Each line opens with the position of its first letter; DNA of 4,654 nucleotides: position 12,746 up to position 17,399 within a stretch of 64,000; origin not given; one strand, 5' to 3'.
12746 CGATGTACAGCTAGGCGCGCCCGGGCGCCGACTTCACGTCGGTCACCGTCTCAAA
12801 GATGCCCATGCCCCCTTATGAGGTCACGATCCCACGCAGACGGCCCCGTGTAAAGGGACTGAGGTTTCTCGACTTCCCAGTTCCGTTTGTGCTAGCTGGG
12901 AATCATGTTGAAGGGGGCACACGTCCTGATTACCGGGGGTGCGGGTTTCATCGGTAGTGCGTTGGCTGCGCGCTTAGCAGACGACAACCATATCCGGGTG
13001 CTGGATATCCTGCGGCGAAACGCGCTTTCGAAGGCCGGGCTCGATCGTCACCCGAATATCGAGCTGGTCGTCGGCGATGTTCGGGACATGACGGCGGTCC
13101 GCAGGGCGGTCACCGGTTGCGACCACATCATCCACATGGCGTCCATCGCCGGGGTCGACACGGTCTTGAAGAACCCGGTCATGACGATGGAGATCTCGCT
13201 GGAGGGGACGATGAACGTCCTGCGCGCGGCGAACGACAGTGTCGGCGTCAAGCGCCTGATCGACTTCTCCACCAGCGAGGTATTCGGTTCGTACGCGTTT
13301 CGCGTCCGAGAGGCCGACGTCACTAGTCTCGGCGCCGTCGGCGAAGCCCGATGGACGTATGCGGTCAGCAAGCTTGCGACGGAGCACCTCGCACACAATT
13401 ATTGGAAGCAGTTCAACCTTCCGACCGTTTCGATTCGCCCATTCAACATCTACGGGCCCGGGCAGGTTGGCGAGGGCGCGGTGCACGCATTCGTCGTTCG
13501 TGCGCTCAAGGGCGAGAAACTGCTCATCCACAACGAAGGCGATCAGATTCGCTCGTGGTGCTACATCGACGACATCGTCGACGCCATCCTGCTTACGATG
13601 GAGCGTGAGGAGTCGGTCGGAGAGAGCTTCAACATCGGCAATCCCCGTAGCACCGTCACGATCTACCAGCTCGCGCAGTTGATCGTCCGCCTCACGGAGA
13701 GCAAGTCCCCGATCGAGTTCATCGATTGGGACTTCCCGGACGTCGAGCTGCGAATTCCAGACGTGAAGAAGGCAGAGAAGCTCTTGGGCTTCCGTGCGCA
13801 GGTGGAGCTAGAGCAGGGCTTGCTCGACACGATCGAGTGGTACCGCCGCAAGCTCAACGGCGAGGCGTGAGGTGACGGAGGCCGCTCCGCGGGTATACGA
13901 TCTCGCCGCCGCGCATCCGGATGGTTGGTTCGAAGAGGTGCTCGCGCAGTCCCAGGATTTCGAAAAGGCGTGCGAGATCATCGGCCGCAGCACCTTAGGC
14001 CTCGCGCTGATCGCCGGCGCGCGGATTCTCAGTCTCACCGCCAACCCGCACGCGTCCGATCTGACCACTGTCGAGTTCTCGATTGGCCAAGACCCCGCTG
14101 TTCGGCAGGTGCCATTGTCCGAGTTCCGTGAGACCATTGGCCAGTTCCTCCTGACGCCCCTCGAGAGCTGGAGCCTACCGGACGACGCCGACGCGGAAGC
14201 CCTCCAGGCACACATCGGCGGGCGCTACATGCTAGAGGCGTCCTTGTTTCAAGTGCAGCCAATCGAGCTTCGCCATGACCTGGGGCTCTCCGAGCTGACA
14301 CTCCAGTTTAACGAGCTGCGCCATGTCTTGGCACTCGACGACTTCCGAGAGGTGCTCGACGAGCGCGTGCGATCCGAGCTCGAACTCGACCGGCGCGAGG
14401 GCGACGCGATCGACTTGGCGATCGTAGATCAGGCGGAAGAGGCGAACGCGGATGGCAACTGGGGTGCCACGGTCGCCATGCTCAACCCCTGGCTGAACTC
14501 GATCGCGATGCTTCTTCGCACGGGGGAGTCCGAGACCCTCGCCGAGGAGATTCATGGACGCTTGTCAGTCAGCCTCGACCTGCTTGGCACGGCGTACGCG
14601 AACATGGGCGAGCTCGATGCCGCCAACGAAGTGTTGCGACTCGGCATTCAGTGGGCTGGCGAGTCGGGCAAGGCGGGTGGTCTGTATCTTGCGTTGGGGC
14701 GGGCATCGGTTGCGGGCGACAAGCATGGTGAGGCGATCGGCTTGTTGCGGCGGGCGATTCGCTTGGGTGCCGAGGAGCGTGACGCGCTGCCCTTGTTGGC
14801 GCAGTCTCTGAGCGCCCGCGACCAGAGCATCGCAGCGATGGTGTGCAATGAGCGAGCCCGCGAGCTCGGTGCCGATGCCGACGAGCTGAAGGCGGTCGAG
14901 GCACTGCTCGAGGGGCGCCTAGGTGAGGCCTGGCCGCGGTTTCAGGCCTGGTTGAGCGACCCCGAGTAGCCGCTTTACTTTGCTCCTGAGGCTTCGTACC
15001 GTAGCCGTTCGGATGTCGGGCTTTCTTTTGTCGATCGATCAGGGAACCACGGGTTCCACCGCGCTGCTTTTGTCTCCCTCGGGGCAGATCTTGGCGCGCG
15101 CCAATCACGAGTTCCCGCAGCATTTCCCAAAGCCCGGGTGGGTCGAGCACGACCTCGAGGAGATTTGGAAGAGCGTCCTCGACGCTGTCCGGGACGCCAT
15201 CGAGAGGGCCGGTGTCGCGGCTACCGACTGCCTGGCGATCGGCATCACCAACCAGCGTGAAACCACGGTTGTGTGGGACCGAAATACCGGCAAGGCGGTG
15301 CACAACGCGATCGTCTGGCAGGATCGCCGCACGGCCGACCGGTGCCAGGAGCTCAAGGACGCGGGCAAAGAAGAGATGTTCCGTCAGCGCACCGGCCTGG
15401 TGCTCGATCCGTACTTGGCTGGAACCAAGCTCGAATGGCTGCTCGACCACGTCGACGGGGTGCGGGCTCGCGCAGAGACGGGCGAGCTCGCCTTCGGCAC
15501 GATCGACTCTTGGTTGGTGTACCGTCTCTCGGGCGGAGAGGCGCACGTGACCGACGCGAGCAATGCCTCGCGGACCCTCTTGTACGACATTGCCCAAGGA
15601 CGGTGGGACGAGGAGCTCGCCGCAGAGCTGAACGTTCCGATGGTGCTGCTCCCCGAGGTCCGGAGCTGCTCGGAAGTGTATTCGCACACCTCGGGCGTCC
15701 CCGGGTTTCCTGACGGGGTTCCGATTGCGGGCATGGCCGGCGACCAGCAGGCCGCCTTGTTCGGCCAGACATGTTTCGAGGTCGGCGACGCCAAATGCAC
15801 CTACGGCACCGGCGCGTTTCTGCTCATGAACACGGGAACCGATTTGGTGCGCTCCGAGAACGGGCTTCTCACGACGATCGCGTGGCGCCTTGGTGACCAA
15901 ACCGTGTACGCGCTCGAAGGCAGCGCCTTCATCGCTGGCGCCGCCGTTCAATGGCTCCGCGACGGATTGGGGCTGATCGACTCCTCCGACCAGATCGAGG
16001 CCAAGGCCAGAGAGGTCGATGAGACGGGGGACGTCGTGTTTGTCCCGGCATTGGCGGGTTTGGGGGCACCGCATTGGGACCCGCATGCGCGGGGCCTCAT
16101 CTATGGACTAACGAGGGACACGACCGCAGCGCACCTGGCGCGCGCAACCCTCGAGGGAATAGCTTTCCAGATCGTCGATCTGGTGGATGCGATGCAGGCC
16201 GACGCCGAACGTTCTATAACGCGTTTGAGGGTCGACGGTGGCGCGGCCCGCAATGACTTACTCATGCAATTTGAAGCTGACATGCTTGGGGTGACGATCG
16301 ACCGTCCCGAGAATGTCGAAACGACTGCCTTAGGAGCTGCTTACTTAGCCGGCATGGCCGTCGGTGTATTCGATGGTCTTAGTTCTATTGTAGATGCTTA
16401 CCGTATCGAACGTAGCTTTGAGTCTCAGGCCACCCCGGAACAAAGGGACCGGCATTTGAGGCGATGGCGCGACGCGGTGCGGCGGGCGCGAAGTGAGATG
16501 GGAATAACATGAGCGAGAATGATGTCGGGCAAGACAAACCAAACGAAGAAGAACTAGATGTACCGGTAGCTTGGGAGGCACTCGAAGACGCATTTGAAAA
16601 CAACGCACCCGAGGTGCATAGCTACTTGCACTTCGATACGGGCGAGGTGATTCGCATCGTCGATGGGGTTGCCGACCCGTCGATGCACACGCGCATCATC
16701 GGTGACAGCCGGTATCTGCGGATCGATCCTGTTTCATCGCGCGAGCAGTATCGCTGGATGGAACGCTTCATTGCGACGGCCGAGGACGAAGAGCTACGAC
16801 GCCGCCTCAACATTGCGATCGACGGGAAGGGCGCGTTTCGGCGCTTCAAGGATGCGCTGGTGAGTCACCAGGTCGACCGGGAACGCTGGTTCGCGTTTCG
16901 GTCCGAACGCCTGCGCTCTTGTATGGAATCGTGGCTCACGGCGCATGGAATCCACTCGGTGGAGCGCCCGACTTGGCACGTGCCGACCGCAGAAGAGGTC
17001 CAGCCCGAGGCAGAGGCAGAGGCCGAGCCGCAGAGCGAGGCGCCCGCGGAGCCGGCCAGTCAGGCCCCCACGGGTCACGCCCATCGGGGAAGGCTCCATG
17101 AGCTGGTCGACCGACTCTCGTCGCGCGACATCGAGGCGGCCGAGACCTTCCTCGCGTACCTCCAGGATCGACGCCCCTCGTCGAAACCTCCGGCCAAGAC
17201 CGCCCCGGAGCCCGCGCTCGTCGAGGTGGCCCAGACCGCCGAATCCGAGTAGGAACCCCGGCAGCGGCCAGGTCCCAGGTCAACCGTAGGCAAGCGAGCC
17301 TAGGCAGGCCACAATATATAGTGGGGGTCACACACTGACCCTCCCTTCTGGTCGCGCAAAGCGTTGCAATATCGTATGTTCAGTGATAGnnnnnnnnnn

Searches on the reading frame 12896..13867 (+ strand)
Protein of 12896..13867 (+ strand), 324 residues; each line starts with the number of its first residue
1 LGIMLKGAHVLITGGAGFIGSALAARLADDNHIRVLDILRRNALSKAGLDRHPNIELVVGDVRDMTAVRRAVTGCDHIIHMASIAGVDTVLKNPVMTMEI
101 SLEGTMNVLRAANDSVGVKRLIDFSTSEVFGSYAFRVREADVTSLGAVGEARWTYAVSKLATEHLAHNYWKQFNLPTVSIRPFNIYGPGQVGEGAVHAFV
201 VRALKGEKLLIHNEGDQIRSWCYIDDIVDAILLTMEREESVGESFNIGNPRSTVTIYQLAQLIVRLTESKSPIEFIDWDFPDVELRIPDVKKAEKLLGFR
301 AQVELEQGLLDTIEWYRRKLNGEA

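Call 74: search_protein_families(library=pfam, proteins=[window:12896-13867:+], max_evalue=0.0001)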
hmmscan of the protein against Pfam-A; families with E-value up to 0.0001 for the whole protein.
window:12896-13867:+ (324 aa): 9 families
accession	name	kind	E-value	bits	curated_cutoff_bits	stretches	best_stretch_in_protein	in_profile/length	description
PF01370.27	Epimerase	-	2.6e-54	184.6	20.9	1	10-248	1-240/240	NAD dependent epimerase/dehydratase family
PF16363.11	GDP_Man_Dehyd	-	9e-47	160.6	27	1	11-309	1-329/332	GDP-mannose 4,6 dehydratase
PF01073.25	3Beta_HSD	-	3.8e-27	95.5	22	1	11-235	1-229/280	3-beta hydroxysteroid dehydrogenase/isomerase family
PF02719.21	Polysacc_synt_2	-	8e-13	48.6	20.2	1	10-126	1-128/293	Polysaccharide biosynthesis protein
PF04321.23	RmlD_sub_bind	-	1.3e-12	47.9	27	1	9-271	2-235/287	RmlD substrate binding domain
PF13460.12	NAD_binding_10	-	1.5e-12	48.2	27.2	1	14-140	1-112/184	NAD(P)H-binding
PF07993.18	NAD_binding_4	-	4.6e-12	46.1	20.1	1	12-204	1-226/258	Male sterility protein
PF05368.20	NmrA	-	9e-06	25.9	27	1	9-122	4-103/298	NmrA-like family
PF00106.31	adh_short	-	8e-05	22.6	26.6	0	9-84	2-87/195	short chain dehydrogenase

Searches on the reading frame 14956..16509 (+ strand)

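Call 74: search_protein_families(library=pfam, proteins=[window:14956-16509:+], max_evalue=0.0001)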
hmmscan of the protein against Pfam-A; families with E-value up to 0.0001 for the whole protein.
window:14956-16509:+ (518 aa): 2 families
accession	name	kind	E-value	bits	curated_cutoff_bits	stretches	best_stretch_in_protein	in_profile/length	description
PF00370.27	FGGY_N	-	2e-72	244.1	28.8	1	24-270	2-245/245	FGGY family of carbohydrate kinases, N-terminal domain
PF02782.22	FGGY_C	-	1.5e-46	159.1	27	1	279-468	1-197/198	FGGY family of carbohydrate kinases, C-terminal domain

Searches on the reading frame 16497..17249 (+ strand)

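Call 75: search_protein_families(library=pfam, proteins=[window:16497-17249:+], max_evalue=0.0001)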
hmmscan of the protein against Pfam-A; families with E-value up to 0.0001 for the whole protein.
window:16497-17249:+ (251 aa): 1 family
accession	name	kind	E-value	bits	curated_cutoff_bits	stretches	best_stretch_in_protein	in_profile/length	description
PF03682.18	UPF0158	-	1.4e-12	48.3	21.1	1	70-159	56-146/157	Uncharacterised protein family (UPF0158)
